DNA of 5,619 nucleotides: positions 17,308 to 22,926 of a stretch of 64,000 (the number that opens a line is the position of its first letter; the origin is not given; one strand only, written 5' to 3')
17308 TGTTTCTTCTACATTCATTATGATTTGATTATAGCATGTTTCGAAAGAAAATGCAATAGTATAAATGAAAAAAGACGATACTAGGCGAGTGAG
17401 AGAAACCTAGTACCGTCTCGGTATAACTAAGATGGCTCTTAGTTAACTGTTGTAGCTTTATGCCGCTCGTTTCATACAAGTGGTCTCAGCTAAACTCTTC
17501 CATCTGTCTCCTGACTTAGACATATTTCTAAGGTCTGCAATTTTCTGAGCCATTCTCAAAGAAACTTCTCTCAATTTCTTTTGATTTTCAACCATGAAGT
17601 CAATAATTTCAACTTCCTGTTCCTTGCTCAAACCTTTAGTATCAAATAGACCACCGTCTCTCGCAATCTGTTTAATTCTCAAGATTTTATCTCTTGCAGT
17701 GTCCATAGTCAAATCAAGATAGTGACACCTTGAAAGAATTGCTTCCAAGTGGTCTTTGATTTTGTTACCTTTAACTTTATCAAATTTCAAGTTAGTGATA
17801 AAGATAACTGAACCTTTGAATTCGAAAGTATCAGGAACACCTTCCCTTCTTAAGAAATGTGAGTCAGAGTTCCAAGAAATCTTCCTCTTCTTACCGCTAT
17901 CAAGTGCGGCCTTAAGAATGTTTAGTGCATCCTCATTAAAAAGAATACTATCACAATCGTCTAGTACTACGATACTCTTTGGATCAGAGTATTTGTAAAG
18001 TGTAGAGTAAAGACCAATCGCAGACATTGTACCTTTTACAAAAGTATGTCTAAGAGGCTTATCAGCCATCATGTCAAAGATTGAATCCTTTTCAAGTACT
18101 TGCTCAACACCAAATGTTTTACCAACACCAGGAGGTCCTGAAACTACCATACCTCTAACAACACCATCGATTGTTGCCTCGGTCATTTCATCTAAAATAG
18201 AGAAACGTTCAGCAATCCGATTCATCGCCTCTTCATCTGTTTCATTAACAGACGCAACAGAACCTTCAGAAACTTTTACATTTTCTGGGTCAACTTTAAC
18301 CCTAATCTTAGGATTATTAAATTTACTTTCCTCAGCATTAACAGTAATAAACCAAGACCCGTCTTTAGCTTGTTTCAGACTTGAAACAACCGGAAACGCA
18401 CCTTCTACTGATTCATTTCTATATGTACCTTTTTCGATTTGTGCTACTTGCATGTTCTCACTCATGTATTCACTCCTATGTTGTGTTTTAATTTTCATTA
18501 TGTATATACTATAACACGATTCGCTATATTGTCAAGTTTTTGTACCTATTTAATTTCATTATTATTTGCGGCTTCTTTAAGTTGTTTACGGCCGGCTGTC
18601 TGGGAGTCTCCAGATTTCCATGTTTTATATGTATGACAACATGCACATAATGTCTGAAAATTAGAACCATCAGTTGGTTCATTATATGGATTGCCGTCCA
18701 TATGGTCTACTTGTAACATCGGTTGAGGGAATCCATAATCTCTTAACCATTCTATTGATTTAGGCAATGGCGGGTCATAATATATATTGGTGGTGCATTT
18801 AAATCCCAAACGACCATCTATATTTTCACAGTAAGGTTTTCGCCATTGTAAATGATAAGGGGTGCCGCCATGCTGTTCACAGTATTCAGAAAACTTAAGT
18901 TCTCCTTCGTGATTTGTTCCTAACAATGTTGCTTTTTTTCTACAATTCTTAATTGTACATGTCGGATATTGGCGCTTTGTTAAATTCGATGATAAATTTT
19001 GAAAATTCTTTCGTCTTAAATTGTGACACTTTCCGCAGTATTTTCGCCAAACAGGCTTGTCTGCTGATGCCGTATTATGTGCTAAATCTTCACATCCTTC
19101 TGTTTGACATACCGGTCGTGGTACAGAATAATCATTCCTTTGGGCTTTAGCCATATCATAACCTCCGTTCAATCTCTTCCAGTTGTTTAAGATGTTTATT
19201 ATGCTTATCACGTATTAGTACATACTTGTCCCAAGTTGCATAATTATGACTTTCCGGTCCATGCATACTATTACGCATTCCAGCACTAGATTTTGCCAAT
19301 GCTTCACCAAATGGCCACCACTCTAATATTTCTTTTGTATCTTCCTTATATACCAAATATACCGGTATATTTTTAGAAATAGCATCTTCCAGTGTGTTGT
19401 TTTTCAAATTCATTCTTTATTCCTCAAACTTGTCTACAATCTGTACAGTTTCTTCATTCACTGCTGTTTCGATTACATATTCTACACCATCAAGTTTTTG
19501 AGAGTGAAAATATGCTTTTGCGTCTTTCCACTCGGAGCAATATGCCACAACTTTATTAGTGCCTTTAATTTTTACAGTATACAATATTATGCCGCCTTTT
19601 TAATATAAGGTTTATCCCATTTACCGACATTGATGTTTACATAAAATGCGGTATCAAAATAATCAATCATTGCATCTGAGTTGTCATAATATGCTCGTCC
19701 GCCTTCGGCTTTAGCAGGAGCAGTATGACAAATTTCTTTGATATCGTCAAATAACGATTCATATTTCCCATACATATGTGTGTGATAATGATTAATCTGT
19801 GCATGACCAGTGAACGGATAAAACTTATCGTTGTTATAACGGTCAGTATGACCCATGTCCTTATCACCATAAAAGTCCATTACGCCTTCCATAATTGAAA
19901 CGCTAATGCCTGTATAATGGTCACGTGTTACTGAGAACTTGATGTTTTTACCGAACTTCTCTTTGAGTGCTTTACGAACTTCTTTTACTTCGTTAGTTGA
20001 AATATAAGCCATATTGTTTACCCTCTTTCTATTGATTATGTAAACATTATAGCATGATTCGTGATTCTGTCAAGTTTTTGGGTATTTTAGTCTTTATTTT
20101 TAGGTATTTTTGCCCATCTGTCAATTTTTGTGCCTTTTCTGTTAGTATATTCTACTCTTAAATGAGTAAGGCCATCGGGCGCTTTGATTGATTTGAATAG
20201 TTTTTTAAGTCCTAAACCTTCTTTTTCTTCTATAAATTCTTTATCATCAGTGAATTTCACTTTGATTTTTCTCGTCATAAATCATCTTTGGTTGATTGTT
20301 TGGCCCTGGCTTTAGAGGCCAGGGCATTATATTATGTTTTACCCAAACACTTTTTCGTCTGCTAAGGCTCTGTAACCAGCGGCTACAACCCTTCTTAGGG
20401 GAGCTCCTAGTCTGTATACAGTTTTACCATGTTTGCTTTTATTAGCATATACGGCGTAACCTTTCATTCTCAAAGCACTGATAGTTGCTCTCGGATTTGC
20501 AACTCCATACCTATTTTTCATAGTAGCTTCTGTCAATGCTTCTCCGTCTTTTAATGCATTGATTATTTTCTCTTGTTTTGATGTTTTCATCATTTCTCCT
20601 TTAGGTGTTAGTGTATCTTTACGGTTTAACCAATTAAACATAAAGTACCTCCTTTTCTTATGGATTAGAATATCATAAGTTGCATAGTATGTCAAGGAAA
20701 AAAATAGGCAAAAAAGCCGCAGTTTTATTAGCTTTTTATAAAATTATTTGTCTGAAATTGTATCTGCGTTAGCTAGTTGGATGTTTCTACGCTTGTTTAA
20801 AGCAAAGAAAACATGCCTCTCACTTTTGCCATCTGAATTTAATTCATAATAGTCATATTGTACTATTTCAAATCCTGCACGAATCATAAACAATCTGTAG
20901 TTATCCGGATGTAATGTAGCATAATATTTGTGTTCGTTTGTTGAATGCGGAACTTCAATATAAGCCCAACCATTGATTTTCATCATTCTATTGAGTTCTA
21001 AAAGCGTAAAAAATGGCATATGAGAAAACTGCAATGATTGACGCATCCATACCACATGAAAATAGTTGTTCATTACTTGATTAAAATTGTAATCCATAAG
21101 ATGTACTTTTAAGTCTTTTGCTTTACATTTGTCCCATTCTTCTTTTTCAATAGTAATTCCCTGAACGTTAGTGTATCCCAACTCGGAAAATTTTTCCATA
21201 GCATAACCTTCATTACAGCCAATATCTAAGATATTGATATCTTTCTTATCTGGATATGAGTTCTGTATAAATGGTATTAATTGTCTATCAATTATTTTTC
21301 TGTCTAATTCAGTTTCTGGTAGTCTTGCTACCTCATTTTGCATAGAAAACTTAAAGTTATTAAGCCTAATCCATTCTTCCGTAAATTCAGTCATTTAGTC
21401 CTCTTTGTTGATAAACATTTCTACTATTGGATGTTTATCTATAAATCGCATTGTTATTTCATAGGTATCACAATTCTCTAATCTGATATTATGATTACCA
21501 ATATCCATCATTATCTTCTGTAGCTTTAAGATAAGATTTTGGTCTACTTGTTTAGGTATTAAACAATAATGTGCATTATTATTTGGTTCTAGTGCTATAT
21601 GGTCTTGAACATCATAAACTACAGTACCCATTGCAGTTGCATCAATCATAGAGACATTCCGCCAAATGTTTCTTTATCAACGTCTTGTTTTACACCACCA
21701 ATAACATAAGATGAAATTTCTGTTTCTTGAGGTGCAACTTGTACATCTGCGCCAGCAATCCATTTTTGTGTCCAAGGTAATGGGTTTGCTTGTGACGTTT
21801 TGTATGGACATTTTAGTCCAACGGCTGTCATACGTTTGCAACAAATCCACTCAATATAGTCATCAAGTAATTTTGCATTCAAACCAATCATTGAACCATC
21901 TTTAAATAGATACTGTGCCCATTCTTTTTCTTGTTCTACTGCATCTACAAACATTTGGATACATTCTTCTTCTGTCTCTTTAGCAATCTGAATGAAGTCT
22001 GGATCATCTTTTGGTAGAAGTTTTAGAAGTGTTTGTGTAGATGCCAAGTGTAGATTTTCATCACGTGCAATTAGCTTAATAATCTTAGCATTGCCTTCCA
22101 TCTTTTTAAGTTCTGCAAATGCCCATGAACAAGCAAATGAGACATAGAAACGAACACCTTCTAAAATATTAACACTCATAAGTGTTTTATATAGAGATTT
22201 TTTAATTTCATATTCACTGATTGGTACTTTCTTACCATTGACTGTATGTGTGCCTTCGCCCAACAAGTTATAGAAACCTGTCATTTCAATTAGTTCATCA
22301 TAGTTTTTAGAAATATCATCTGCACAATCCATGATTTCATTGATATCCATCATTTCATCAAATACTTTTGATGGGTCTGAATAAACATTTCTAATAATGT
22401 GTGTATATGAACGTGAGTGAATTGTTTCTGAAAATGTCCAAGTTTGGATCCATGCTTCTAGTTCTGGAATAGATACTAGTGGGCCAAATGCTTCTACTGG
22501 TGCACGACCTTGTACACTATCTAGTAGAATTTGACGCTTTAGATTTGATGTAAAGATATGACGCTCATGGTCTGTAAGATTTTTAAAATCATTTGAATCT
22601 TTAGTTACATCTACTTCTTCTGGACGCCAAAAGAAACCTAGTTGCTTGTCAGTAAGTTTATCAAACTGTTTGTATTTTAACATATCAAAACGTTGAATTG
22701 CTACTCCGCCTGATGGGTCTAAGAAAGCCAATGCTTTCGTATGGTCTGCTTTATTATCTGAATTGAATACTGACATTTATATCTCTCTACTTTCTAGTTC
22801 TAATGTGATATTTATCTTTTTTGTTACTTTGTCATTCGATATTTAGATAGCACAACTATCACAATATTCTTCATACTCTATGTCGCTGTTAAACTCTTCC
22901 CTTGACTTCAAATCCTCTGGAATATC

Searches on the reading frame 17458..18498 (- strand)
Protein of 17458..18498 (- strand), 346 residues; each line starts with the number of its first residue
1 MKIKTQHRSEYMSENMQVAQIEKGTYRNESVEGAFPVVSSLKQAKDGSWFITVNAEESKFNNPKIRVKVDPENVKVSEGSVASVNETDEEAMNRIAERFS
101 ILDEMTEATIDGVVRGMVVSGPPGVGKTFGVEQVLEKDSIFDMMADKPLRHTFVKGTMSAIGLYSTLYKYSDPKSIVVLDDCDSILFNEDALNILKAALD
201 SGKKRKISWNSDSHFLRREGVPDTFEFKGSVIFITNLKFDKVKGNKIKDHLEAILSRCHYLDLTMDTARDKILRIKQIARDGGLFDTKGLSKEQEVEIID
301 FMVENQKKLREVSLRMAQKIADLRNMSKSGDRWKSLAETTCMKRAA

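Call 58: search_protein_families(library=pfam, proteins=[window:17458-18498:-], max_evalue=0.01)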
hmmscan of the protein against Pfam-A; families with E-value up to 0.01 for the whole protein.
window:17458-18498:- (346 aa): 4 families
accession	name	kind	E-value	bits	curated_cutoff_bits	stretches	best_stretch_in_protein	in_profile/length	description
PF00004.35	AAA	-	1.1e-05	26.4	21.2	1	117-226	1-99/131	ATPase family associated with various cellular activities (AAA)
PF13191.12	AAA_16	-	0.00072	20.5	32.6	1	101-136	11-46/167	AAA ATPase domain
PF13173.12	AAA_14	-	0.0014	19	27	1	117-219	5-106/129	AAA domain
PF13401.12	AAA_22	-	0.004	17.9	27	0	117-138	8-29/130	AAA domain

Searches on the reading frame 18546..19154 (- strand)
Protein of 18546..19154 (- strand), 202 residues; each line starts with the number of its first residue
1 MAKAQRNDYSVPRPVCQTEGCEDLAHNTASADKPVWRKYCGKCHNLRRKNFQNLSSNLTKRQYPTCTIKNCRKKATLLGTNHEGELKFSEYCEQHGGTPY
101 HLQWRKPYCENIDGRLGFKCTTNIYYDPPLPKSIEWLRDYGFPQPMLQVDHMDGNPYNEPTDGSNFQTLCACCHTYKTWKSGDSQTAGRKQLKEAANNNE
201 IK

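Call 59: search_protein_families(library=pfam, proteins=[window:18546-19154:-], max_evalue=0.01)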
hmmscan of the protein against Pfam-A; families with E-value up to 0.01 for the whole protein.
window:18546-19154:- (202 aa): 1 family
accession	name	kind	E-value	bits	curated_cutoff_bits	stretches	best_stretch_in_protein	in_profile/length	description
PF01844.29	HNH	-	8.7e-05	23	21.4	1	145-178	12-45/47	HNH endonuclease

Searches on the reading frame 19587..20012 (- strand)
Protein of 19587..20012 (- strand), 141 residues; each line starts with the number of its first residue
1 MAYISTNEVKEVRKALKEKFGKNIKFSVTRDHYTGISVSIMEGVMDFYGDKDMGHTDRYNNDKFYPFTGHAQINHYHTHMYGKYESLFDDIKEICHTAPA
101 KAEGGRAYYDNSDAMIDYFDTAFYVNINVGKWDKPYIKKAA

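Call 59: search_protein_families(library=pfam, proteins=[window:19587-20012:-], max_evalue=0.01)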
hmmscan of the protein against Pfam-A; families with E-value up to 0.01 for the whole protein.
window:19587-20012:- (141 aa): 1 family
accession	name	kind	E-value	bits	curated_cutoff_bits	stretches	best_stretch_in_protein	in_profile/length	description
PF18847.6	LPD29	-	2.8e-10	41.2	27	1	6-79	4-74/93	Large polyvalent protein associated domain 29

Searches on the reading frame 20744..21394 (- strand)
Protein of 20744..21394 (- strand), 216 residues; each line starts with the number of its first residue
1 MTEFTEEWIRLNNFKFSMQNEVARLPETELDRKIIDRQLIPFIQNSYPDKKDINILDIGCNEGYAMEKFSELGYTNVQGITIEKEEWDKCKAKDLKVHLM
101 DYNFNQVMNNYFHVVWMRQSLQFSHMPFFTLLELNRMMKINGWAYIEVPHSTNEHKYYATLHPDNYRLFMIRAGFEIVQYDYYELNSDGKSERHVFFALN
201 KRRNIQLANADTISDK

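Call 59: search_protein_families(library=pfam, proteins=[window:20744-21394:-], max_evalue=0.01)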
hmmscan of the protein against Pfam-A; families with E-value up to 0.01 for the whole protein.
window:20744-21394:- (216 aa): 5 families
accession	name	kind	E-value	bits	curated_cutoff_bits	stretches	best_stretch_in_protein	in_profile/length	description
PF13489.12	Methyltransf_23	-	1.4e-07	31.9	27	1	37-152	7-122/164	Methyltransferase domain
PF08241.18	Methyltransf_11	-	2.1e-07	31.9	21.2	1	56-146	1-95/95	Methyltransferase domain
PF07021.18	MetW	-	3.6e-07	30.4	21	1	54-138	16-102/193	Methionine biosynthesis protein MetW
PF13649.12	Methyltransf_25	-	4.2e-05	24.6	27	1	55-142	1-97/97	Methyltransferase domain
PF08242.18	Methyltransf_12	-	0.003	18.7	30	1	56-143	1-97/98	Methyltransferase domain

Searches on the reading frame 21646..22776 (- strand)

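Call 59: search_protein_families(library=pfam, proteins=[window:21646-22776:-], max_evalue=0.01)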
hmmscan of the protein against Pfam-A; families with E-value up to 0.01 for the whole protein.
window:21646-22776:- (376 aa): 1 family
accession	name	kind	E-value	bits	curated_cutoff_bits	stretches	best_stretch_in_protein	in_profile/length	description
PF00268.27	Ribonuc_red_sm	-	4.9e-50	170.9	33.6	1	33-332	7-281/281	Ribonucleotide reductase, small chain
